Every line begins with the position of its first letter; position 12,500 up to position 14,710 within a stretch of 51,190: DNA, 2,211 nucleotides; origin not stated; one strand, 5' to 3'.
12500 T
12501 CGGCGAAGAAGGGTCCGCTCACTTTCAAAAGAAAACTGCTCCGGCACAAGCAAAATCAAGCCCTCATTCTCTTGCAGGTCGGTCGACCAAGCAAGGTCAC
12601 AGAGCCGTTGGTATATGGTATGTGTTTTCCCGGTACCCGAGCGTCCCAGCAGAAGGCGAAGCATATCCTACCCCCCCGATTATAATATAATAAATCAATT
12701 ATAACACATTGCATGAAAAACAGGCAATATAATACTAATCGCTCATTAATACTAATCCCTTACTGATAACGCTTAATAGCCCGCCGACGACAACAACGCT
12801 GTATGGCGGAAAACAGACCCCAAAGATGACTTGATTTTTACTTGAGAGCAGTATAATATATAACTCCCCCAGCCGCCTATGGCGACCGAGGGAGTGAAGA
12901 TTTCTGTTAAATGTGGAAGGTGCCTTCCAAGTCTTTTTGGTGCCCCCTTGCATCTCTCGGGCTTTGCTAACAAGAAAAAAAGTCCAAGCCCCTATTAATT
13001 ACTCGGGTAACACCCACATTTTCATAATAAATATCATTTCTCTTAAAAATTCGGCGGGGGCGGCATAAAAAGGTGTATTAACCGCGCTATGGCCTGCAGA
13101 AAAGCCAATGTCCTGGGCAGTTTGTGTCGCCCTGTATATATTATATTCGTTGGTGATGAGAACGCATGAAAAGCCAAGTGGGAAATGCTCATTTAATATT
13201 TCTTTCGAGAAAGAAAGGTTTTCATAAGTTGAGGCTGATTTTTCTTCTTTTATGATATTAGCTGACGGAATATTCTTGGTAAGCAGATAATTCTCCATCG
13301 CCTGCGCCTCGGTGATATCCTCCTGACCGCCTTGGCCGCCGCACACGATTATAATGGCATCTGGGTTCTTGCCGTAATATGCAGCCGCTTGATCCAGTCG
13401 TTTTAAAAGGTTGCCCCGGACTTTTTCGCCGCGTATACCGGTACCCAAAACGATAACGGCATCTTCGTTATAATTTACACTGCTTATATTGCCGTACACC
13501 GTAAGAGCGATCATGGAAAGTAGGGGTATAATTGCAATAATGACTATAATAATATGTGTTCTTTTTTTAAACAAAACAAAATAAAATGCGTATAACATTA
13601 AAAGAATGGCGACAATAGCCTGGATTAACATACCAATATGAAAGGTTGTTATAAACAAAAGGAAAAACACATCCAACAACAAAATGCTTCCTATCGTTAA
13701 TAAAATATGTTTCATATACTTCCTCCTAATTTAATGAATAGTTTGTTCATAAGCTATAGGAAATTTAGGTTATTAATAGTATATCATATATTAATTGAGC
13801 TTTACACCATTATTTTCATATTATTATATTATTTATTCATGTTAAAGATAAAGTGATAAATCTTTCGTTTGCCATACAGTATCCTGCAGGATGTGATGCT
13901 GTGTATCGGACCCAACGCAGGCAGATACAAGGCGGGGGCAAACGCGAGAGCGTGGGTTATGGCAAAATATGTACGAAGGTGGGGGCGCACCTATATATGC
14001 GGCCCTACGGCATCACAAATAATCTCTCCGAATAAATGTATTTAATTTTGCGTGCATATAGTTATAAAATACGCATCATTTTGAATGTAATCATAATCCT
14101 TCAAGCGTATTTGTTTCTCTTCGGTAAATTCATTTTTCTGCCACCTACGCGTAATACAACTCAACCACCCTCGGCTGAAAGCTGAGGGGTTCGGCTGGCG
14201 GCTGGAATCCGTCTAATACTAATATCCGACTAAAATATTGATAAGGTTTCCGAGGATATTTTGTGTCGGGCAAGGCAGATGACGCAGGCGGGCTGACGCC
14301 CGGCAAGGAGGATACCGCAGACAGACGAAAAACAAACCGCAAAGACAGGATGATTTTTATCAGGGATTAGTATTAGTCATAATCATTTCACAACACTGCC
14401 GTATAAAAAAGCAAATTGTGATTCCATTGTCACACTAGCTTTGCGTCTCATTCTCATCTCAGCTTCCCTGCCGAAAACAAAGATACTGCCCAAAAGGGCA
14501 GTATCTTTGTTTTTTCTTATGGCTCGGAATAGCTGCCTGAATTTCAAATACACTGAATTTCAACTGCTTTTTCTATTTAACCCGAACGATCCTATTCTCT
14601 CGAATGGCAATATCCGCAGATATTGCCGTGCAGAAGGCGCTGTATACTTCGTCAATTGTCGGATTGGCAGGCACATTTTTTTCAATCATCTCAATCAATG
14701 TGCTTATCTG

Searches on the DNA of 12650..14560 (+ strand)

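Call 55: search_dna_similar(query=window:14216-14373:+, collection=plasmids, mode=distant, max_evalue=0.001)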
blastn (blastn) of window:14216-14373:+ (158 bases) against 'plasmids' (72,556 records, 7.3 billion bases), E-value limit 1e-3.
No match.

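Call 56: search_dna_similar(query=window:14216-14373:+, collection=phages, mode=distant, max_evalue=0.001)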
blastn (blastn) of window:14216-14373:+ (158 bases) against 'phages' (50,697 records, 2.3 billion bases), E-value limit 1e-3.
No match.

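Call 62: search_rna_families(source=window, start=12650, end=14560, threshold=evalue, max_evalue=1)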
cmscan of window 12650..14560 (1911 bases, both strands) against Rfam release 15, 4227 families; matches with E-value up to 1: 2.
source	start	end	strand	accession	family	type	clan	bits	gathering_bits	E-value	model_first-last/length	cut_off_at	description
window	14475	14560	-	RF02377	SurA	Gene; sRNA;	-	25.5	100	0.00024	186-279/279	5'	SurA sRNA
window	14479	14560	-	RF00126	ryfA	Gene; sRNA;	-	17.9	80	0.083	197-296/296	5'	ryfA RNA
